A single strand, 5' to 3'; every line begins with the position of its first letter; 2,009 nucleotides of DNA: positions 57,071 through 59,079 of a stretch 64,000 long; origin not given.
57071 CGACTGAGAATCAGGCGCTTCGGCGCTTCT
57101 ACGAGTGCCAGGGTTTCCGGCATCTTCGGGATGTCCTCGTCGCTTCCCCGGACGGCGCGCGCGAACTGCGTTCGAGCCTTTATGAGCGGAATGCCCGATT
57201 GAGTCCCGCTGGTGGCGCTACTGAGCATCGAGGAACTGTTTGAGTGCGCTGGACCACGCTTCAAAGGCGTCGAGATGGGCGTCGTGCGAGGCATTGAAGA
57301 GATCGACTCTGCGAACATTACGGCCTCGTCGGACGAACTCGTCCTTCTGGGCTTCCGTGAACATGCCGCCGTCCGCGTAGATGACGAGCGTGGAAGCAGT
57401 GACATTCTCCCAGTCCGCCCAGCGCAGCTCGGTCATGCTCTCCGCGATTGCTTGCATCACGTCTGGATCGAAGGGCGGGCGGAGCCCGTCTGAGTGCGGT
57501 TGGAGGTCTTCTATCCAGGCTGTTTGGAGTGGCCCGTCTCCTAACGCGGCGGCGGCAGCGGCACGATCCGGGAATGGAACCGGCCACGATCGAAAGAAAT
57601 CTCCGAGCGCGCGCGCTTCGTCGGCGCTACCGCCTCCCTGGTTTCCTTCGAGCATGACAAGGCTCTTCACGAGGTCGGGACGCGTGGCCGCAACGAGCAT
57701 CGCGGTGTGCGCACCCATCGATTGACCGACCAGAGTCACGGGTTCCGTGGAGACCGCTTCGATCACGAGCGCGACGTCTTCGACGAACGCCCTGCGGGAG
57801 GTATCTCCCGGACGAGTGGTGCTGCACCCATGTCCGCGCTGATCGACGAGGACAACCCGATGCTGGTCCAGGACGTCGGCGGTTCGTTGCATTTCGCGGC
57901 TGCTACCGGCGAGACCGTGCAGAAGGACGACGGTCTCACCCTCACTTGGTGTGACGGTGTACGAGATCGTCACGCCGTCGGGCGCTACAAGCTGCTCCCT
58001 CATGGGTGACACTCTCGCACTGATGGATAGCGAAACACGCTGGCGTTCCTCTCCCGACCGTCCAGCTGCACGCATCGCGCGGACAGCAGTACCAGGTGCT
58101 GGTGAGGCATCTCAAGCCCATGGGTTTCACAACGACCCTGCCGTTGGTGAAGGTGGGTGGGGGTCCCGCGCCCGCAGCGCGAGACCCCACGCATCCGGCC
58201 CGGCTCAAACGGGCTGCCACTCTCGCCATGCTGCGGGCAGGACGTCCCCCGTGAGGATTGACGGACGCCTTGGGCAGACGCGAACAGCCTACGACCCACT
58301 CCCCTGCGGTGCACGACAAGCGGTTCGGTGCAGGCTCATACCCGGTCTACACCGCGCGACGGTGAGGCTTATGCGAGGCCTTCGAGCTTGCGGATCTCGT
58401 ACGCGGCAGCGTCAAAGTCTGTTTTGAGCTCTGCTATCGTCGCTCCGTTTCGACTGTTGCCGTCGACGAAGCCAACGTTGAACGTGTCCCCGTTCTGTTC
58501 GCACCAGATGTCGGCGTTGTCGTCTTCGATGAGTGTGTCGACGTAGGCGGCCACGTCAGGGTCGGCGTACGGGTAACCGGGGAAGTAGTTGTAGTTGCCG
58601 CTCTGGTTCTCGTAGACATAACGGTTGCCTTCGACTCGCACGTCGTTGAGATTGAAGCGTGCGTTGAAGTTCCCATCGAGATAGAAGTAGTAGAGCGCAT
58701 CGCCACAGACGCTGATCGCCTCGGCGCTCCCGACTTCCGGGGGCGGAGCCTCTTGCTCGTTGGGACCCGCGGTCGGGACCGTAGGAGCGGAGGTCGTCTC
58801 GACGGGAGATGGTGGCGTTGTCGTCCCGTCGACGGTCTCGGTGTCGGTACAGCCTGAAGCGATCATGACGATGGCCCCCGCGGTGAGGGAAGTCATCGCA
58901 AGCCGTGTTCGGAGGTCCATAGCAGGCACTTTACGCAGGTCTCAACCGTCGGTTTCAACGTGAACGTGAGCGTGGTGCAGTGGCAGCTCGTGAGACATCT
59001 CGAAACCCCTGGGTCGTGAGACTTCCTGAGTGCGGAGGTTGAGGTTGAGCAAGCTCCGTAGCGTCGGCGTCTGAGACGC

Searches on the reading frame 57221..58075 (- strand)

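Call 102: search_protein_families(library=pfam, proteins=[window:57221-58075:-], max_evalue=0.0001)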
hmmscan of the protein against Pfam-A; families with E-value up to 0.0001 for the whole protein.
window:57221-58075:- (285 aa): 4 families
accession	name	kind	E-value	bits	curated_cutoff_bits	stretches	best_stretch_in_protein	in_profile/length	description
PF00561.26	Abhydrolase_1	-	4.2e-22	79.4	25.8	1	48-161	2-113/245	alpha/beta hydrolase fold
PF12697.13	Abhydrolase_6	-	4.1e-19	70.5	26.3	1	49-272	1-212/217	Alpha/beta hydrolase family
PF12146.15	Hydrolase_4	-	9e-16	58.3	27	1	47-142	5-107/239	Serine aminopeptidase, S33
PF00756.26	Esterase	-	9.8e-05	22.7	22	0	110-142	112-146/251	Putative esterase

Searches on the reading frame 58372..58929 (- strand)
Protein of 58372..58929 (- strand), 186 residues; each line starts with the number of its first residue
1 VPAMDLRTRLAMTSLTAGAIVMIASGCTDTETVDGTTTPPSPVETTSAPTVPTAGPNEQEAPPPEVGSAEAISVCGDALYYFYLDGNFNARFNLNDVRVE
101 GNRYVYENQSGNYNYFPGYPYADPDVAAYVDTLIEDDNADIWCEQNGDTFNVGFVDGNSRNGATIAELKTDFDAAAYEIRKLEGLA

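Call 3: search_protein_families(library=pfam, proteins=[window:58372-58929:-], max_evalue=1)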
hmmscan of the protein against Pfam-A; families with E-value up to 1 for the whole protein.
window:58372-58929:- (186 aa): 1 family
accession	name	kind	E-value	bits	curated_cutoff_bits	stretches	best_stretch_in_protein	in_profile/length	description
PF01456.22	Mucin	-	0.1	13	34.7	1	11-69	51-109/143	Mucin-like glycoprotein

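Call 4: search_protein_families(library=ncbifam, proteins=[window:58372-58929:-], max_evalue=1)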
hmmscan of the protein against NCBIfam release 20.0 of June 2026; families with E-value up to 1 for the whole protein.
window:58372-58929:- (186 aa): 0 families

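Call 5: search_protein_families(library=padloc, proteins=[window:58372-58929:-], max_evalue=1)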
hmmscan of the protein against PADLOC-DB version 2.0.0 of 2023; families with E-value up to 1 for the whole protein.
window:58372-58929:- (186 aa): 0 families
